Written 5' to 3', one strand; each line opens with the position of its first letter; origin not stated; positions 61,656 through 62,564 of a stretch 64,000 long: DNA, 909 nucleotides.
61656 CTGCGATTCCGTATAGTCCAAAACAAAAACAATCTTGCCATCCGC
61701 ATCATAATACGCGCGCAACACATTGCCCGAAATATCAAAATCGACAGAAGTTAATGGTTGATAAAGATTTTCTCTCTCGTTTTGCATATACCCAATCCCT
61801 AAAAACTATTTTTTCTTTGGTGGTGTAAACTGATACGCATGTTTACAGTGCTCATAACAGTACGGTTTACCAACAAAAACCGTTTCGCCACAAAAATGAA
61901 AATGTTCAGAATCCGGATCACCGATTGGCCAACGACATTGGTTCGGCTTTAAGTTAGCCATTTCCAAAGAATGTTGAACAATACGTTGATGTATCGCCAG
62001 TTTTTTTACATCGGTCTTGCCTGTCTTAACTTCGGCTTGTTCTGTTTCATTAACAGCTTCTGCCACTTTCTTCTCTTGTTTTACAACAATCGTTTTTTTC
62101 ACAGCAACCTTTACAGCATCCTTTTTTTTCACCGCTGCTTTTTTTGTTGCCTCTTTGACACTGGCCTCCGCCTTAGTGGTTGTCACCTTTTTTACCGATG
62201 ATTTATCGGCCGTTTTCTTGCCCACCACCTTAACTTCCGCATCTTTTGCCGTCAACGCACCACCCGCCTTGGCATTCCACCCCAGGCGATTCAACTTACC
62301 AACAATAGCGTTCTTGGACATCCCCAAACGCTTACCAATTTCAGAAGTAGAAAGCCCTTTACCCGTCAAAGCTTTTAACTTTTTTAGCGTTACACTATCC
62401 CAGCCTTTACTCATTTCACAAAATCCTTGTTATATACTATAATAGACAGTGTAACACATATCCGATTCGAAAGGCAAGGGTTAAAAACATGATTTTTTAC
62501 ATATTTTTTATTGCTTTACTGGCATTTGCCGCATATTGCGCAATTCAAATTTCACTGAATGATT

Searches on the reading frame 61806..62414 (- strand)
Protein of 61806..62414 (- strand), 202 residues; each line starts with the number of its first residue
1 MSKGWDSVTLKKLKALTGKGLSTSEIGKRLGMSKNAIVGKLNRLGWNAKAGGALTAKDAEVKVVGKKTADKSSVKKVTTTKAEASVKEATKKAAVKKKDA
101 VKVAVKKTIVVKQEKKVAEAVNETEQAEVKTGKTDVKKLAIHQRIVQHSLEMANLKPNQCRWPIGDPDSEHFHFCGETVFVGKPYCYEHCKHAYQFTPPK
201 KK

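Call 89: search_protein_families(library=pfam, proteins=[window:61806-62414:-], max_evalue=0.00001)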
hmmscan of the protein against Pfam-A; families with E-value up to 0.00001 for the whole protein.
window:61806-62414:- (202 aa): 1 family
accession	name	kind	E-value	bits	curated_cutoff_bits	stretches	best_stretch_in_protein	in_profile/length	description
PF07750.17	GcrA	-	1.6e-26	94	26.9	1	5-197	3-148/155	GcrA cell cycle regulator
